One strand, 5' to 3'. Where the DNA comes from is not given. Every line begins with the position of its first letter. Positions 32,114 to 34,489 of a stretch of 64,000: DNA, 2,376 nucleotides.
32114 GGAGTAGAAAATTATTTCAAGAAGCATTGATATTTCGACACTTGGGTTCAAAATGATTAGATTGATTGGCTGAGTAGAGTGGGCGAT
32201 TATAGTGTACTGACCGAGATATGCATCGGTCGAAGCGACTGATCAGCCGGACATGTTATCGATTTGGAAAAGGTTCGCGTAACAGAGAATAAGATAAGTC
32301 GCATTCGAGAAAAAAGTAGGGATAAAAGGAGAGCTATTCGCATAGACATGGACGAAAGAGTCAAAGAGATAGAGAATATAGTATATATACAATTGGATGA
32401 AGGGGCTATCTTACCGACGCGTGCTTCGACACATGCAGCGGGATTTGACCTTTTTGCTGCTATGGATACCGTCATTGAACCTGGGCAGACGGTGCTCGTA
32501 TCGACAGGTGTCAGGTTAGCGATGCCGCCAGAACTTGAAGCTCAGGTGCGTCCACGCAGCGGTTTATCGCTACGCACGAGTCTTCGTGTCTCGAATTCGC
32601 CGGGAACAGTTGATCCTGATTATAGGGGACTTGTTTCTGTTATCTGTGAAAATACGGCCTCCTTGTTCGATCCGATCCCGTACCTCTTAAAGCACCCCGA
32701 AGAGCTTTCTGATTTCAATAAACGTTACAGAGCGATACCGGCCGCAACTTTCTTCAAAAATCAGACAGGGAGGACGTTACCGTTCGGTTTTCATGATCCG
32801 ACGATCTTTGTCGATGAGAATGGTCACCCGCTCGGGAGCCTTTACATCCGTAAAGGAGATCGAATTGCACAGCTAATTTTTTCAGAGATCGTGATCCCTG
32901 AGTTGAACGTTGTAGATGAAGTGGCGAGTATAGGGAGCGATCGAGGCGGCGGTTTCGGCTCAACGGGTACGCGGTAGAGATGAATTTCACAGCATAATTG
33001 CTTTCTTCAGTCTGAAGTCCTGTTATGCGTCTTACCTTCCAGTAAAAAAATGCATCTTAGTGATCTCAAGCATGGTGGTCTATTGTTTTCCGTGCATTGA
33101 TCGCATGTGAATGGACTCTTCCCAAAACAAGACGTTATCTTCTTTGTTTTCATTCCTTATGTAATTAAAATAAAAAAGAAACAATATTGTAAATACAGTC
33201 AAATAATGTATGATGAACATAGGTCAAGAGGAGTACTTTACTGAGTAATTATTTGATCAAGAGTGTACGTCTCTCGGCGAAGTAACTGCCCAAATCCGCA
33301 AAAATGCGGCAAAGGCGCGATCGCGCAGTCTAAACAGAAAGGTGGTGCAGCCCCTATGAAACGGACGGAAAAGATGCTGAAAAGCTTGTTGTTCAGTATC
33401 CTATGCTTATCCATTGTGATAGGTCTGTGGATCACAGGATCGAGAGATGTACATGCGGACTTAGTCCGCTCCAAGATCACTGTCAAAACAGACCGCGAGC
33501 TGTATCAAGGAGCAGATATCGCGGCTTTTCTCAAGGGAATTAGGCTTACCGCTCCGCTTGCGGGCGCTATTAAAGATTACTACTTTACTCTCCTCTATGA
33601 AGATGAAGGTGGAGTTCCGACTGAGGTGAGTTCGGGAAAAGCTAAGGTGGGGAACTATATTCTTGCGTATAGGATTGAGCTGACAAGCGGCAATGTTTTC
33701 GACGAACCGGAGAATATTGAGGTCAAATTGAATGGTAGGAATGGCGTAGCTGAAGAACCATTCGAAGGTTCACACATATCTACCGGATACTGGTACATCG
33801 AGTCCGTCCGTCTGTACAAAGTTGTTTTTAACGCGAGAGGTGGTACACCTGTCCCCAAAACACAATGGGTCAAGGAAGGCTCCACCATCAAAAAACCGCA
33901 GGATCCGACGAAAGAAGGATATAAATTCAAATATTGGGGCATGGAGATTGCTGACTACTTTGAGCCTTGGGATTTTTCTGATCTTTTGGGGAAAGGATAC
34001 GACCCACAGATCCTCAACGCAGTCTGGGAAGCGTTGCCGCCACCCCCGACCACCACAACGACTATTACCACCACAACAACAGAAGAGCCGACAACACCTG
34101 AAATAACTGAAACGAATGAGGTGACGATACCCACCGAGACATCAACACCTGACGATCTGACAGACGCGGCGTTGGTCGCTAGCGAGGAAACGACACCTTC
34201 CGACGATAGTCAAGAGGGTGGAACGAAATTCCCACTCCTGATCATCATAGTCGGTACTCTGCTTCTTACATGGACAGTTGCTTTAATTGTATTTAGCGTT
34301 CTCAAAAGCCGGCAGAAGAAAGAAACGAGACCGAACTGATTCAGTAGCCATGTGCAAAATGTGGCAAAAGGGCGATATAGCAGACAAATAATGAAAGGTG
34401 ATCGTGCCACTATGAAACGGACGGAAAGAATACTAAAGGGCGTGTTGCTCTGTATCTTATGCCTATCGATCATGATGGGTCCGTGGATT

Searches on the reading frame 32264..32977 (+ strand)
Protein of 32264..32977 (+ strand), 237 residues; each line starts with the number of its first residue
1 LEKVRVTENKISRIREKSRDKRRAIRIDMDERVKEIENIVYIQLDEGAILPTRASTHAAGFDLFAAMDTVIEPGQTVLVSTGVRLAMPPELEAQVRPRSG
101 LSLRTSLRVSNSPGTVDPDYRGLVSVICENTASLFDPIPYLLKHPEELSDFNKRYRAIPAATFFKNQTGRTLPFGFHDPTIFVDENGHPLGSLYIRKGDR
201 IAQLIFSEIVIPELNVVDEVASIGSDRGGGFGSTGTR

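Call 52: search_protein_families(library=pfam, proteins=[window:32264-32977:+], max_evalue=0.001)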
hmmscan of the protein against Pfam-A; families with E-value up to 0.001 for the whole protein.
window:32264-32977:+ (237 aa): 2 families
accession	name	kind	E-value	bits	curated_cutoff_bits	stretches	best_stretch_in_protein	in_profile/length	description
PF00692.24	dUTPase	-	3.9e-23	82.1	22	2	48-131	3-83/129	dUTPase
PF22769.1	DCD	-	1.7e-09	38.4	27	1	68-124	70-125/153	dCTP deaminase-like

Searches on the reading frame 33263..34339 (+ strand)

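Call 52: search_protein_families(library=pfam, proteins=[window:33263-34339:+], max_evalue=0.001)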
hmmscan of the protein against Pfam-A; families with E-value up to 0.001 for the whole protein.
window:33263-34339:+ (358 aa): 1 family
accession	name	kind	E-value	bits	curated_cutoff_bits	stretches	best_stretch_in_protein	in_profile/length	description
PF09479.16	Flg_new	-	1.5e-10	41.4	27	1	185-238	1-50/65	Listeria-Bacteroides repeat domain (List_Bact_rpt)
